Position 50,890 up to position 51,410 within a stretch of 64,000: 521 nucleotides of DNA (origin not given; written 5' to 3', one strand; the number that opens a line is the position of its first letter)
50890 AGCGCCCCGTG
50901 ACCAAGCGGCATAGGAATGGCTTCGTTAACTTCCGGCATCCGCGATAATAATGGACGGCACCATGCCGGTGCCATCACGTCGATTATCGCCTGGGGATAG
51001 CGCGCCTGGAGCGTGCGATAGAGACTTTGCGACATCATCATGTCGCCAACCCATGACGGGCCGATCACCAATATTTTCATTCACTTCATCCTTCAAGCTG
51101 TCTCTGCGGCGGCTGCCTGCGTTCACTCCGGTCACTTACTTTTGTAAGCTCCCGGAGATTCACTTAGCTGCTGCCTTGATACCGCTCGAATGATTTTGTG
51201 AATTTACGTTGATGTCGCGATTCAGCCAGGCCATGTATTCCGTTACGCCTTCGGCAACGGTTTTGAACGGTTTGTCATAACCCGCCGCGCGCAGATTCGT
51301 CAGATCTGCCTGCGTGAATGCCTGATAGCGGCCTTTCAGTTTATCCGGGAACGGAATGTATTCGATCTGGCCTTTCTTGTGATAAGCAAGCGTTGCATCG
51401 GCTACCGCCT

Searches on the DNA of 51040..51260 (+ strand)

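Call 61: search_dna_similar(query=window:51040-51260:+, collection=ecoli_genomes, mode=near, max_rows=8, rows=spread)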
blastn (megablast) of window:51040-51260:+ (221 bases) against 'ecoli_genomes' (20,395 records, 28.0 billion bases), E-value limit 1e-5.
Records with a match: 5209; places in all: 5219; records where one place covers at least 80% of the query: 480.
Genomes with a match: 5209 of 5426; with a place that covers at least 80% of the query: 480. Places per genome that has any: lowest 1, median 1, highest 2. On chromosomes: 5219 places; on plasmids: 0.
Best place of each record, by identity: >=99% 688; 95-99% 3847; 90-95% 664; 80-90% 10.
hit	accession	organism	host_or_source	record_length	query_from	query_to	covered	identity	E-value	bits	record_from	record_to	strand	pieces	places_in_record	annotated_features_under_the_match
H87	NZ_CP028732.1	Escherichia coli strain H3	Homo sapiens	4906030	1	221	100%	100.0%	3e-111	409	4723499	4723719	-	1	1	rfaD: ADP-glyceromanno-heptose 6-epimerase | rfaF: ADP-heptose--LPS heptosyltransferase RfaF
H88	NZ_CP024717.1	Escherichia coli strain LS4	Bos mutus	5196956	175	221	21%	97.9%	9e-13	82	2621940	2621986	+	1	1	rfaD: ADP-glyceromanno-heptose 6-epimerase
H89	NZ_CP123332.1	Escherichia coli strain AREA_494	Homo sapiens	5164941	175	221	21%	97.9%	9e-13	82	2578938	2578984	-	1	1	rfaD: ADP-glyceromanno-heptose 6-epimerase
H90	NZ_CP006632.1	Escherichia coli PCN033 strain PCN033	-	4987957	175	221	21%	95.7%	4e-11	77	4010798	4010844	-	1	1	rfaD: ADP-glyceromanno-heptose 6-epimerase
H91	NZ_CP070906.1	Escherichia coli strain 88COLEC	Homo sapiens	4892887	175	221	21%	95.7%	4e-11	77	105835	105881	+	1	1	rfaD: ADP-glyceromanno-heptose 6-epimerase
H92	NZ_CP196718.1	Escherichia coli strain EC26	Bovine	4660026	175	221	21%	95.7%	4e-11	77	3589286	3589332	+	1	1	rfaD: ADP-glyceromanno-heptose 6-epimerase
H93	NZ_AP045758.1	Escherichia coli strain 23CRST001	Homo sapiens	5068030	175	221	21%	95.7%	4e-11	77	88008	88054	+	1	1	rfaD: ADP-glyceromanno-heptose 6-epimerase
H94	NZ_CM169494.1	Escherichia coli strain EC07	Homo sapiens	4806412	175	221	21%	93.6%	2e-9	71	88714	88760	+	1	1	rfaD: ADP-glyceromanno-heptose 6-epimerase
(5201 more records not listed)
